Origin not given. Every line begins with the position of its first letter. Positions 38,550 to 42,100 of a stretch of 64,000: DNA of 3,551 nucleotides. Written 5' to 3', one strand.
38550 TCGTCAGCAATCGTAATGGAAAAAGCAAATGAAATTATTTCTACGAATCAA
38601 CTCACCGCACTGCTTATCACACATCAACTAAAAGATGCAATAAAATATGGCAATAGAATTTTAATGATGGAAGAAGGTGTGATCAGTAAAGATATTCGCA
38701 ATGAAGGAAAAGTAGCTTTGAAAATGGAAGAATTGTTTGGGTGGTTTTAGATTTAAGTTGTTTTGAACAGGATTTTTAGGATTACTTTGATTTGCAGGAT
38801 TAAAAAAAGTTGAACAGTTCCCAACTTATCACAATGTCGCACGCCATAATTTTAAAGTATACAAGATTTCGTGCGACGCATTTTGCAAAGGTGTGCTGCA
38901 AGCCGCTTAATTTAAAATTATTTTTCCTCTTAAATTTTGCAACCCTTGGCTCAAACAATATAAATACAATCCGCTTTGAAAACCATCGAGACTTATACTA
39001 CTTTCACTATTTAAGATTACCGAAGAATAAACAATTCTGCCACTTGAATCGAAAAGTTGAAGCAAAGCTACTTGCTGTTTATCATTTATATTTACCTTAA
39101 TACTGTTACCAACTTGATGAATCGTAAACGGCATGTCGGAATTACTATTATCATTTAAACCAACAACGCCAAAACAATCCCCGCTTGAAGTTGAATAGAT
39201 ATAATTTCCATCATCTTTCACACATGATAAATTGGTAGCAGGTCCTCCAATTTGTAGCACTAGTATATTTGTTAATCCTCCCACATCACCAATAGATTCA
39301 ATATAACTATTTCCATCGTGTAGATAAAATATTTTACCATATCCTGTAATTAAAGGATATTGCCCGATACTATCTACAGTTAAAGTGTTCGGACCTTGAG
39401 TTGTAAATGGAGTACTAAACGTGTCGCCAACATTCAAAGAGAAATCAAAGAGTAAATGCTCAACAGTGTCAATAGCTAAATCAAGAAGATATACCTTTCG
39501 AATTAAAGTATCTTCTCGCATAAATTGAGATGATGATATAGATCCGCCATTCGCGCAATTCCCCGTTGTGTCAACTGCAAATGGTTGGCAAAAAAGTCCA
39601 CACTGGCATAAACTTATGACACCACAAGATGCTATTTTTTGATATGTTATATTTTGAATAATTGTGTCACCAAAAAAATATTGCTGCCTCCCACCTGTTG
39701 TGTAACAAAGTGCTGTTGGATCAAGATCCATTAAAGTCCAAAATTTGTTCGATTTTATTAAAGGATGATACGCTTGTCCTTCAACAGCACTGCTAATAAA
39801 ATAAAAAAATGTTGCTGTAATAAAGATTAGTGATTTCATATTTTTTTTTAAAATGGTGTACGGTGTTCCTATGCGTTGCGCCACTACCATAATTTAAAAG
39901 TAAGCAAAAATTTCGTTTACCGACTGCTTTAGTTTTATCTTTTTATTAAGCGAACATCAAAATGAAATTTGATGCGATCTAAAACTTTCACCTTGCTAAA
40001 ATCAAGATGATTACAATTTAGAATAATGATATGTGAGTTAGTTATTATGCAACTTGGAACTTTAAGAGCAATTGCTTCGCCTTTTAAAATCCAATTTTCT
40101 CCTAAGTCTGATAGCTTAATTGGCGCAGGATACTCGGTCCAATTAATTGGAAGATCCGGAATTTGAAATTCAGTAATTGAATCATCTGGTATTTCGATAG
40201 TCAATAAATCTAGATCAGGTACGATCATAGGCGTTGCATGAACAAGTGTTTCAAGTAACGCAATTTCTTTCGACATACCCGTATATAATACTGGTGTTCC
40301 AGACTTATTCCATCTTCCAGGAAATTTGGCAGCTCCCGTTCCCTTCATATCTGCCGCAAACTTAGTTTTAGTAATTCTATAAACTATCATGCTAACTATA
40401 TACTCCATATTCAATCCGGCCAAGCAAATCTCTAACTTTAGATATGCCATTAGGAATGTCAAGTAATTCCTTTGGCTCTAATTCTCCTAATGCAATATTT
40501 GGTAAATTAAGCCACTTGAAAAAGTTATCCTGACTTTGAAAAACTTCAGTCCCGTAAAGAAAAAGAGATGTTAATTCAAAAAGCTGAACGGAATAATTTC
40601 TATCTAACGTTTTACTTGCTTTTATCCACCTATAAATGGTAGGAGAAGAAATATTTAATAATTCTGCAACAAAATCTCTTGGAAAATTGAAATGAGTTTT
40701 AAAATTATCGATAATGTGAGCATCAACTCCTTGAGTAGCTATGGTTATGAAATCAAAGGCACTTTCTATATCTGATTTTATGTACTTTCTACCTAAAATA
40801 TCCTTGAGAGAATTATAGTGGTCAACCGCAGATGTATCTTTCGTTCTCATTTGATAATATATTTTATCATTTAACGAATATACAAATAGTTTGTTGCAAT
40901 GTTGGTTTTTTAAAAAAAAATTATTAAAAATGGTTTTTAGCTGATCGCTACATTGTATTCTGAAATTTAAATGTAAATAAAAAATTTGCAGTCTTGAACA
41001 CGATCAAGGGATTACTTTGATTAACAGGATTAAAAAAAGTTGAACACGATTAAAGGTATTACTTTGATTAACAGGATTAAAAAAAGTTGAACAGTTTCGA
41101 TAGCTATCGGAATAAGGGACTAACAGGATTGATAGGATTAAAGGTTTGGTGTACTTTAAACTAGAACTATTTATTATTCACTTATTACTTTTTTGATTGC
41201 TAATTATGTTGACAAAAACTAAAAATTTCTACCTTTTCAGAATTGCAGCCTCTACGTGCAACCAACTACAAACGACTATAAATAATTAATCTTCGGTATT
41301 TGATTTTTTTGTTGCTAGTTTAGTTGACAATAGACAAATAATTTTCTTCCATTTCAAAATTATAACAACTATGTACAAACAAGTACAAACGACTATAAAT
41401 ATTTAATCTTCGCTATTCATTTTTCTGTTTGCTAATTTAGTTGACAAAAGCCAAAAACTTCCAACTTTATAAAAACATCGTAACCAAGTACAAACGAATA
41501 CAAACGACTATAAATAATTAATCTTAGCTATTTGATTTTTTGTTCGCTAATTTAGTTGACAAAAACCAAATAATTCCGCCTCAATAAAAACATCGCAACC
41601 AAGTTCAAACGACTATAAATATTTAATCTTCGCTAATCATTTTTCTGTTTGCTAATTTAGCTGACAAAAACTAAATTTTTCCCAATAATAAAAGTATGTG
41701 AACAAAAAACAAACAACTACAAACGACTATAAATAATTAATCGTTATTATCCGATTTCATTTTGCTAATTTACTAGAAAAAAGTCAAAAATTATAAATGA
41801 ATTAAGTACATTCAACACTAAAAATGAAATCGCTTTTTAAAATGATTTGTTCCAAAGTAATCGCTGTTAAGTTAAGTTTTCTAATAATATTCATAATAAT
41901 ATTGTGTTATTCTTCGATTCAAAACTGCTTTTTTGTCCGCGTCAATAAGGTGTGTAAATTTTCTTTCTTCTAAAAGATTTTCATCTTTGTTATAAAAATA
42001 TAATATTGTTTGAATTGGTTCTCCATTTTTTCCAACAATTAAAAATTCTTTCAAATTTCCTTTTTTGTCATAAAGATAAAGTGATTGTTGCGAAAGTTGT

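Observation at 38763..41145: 48-bp direct repeats bracket a 2.3-kb segment carrying a T9SS cargo gene and a RES-Xre toxin-antitoxin pair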

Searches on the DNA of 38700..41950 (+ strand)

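Call 42: search_rna_families(source=window, start=38700, end=41950, threshold=evalue, max_evalue=5)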
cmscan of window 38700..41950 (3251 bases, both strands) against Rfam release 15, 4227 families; matches with E-value up to 5: 1.
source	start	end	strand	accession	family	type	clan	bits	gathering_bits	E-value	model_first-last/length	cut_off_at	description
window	41011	41108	+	RF02625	WsnRNA46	Gene; sRNA;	-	21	65.3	0.86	1-151/151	no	Wolbachia sRNA 46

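Call 58: search_dna_similar(query=window:38751-41880:+, collection=plasmids, mode=distant, max_rows=10)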
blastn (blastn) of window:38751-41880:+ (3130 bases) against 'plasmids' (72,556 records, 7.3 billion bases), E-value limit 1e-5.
No match.

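Call 59: search_dna_similar(query=window:38751-41880:+, collection=phages, mode=distant, max_rows=10)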
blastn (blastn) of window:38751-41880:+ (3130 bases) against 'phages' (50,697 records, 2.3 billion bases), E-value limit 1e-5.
No match.
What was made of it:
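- blastn found no similarity in the plasmid or phage collections (calls 58, 59).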

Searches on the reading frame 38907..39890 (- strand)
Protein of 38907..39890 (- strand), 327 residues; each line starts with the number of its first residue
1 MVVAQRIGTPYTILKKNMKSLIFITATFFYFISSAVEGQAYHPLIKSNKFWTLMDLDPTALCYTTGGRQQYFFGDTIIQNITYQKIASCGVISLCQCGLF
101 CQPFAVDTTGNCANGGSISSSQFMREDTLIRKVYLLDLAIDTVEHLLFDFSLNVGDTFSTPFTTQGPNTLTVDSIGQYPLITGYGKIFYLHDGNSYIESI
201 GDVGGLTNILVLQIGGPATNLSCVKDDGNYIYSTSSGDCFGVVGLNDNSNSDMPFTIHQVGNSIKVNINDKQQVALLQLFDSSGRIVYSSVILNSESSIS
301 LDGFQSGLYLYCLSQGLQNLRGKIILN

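Call 8: search_protein_families(library=pfam, proteins=[window:38907-39890:-], max_evalue=0.01)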
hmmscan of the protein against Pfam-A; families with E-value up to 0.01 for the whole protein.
window:38907-39890:- (327 aa): 2 families
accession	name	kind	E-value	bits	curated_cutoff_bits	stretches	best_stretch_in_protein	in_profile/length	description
PF18962.6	Por_Secre_tail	-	0.0001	23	27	1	265-325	9-74/75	Secretion system C-terminal sorting domain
PF11589.14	DUF3244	-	0.0085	16.5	25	0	253-312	20-82/96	Domain of unknown function (DUF3244)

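Call 34: list_cluster_members(proteins=[window:38907-39839:-, window:38907-39890:-, window:39935-40390:-, window:39935-40408:-, window:39935-40450:-, window:40392-40850:-, window:41881-42951:-, window:41881-42993:-, P0001, window:43082-44986:-])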
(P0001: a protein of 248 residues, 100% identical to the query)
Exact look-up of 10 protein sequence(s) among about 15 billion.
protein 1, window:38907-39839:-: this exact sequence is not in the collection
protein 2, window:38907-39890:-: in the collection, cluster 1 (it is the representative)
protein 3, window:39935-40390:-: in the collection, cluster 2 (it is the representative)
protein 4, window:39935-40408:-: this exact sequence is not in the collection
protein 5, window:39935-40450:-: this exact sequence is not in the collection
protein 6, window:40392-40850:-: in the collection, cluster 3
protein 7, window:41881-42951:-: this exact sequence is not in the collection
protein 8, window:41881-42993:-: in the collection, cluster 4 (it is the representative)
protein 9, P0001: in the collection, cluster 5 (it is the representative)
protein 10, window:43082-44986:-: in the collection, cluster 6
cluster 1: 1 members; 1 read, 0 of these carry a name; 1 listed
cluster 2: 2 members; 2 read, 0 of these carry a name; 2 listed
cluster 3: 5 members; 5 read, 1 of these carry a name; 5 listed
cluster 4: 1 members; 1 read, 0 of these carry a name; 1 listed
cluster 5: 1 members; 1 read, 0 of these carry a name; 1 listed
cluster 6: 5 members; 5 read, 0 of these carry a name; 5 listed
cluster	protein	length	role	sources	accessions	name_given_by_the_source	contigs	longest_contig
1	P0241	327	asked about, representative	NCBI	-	-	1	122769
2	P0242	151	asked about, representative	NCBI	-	-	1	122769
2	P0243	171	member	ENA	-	-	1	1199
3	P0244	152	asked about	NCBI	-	-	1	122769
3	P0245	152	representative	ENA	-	-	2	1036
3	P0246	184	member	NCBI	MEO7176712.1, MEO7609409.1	MAG: antitoxin Xre/MbcA/ParS toxin-binding domain-containing protein [Saprospiraceae ...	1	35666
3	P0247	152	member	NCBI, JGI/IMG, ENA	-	-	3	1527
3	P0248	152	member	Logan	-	-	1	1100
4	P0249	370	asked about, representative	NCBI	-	-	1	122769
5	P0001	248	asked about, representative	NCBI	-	-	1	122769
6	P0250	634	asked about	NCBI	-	-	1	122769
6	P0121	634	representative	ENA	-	-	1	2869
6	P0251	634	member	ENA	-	-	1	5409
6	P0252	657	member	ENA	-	-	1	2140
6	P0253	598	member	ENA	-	-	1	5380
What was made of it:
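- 38907..39839 (-): Secreted protein with a T9SS type A C-terminal sorting domain; function unknown. It is a singleton at 90% clustering (call 34).
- The window comes from a metagenome-assembled contig, because its proteins map to a single 122,769-bp NCBI contig (call 34).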

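Call 35: find_encoding_contigs(protein=P0246, flank=10000, max_places=4)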
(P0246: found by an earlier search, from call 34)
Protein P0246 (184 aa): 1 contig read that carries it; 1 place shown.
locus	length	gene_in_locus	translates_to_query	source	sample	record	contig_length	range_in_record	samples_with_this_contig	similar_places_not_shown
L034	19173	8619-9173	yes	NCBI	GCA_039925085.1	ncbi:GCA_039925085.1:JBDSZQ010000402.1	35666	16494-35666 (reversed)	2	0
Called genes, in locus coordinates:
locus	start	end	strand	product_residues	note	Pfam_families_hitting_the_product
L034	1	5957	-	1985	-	PF01835:MG2, PF00207:A2M, PF17973:bMG10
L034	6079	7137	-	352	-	PF01266:DAO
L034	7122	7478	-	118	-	PF04237:YjbR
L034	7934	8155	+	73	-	PF04255:DUF433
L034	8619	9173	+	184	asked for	PF09722:Xre_MbcA_ParS_C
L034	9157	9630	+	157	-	PF08808:RES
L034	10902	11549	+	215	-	PF09335:VTT_dom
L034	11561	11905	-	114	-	PF19937:GldC-like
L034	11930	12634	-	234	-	PF13460:NAD_binding_10 (weak)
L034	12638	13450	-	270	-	PF01963:TraB_PrgY_gumN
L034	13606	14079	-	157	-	PF13404:HTH_AsnC-type, PF13412:HTH_24, PF01037:AsnC_trans_reg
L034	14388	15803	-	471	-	PF02812:ELFV_dehydrog_N, PF00208:ELFV_dehydrog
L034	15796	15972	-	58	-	PF20077:CcmD_alt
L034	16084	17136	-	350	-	PF01578:Cytochrom_C_asm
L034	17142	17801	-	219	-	PF03379:CcmB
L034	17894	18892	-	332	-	PF04443:LuxE (faint)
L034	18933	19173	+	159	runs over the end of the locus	-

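Call 43: find_encoding_contigs(protein=P0251, flank=10000, max_places=6)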
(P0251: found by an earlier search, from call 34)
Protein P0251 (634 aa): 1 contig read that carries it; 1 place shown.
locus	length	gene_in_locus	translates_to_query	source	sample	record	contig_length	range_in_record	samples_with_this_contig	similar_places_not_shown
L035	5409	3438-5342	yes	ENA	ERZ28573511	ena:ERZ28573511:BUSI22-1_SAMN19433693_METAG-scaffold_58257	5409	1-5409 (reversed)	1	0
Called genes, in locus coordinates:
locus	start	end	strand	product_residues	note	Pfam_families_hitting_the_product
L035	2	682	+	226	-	?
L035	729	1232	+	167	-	PF13185:GAF_2 (weak)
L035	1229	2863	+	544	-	PF13205:Big_5, PF09912:DUF2141 (faint), PF13620:CarboxypepD_reg (faint), PF22904:NOMO1-like_2nd (faint)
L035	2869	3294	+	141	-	PF01042:Ribonuc_L-PSP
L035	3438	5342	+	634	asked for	PF01433:Peptidase_M1, PF18962:Por_Secre_tail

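Call 45: find_encoding_contigs(protein=P0243, flank=10000, max_places=6)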
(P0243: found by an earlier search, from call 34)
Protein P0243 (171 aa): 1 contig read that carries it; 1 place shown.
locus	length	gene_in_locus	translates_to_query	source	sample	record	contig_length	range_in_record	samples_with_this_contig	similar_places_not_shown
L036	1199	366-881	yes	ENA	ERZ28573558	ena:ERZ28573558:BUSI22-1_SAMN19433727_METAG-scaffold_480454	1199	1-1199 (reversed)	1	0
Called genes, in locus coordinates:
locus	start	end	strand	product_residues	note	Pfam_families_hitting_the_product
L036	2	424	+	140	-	?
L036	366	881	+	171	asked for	PF08808:RES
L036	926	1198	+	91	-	?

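Call 51: search_protein_families(library=ncbifam, proteins=[window:38907-39839:-], max_evalue=0.01)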
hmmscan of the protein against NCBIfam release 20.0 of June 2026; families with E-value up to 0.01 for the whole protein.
window:38907-39839:- (310 aa): 2 families
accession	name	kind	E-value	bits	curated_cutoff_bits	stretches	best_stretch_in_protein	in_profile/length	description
TIGR04183.1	Por_Secre_tail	domain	2.8e-07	30.4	23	1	245-309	9-71/72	T9SS type A sorting domain-containing protein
NF038113.1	T9SSA_dep_M36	equivalog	6.1e-05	21.4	885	1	218-310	776-869/869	T9SS-dependent M36 family metallopeptidase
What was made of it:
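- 38907..39839 (-): TIGR04183 30.4 bits, cut-off 23 (call 51).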

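Call 53: search_protein_families(library=pfam, proteins=[L034:7934-8155:+], max_evalue=0.05)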
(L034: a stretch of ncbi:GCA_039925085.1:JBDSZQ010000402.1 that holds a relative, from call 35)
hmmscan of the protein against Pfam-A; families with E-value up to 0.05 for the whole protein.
L034:7934-8155:+ (73 aa): 1 family
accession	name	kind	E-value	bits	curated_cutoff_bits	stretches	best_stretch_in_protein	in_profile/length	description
PF04255.20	DUF433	-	1.2e-26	92.7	23.6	1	8-63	1-56/56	Protein of unknown function (DUF433)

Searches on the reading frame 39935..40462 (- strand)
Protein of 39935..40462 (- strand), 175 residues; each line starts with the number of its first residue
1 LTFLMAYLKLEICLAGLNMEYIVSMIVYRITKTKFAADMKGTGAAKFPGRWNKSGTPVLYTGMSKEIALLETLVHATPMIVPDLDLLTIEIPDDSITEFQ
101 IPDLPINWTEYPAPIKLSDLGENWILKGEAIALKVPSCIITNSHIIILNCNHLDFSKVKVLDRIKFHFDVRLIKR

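Call 8: search_protein_families(library=pfam, proteins=[window:39935-40462:-], max_evalue=0.01)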
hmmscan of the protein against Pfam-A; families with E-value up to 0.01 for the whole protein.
window:39935-40462:- (175 aa): 1 family
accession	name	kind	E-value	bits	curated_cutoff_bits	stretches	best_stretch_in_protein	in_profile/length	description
PF08808.17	RES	-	2.8e-21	76.6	23.2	1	27-169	2-157/157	RES domain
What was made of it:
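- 39935..40390 (-): RES-domain toxin (ParT/MbcT type). Pfam RES E=2.8e-21 (call 8).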

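Call 51: search_protein_families(library=ncbifam, proteins=[window:39935-40390:-], max_evalue=0.01)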
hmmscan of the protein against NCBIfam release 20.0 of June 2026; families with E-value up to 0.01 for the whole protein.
window:39935-40390:- (151 aa): 1 family
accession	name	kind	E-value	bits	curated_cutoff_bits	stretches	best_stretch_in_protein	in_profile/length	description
NF049844.1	Res_ParT_toxin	subfamily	1.4e-44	151.4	110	1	4-148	1-147/147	type II RES/Xre toxin-antitoxin system toxin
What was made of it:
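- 39935..40390 (-): NF049844 151 bits (call 51).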

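Call 53: search_protein_families(library=pfam, proteins=[L034:7934-8155:+], max_evalue=0.05)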
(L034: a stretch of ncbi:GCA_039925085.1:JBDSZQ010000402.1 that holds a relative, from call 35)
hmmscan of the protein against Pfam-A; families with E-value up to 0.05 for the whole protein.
L034:7934-8155:+ (73 aa): 1 family
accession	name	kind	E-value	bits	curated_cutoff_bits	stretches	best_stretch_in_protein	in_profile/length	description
PF04255.20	DUF433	-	1.2e-26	92.7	23.6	1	8-63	1-56/56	Protein of unknown function (DUF433)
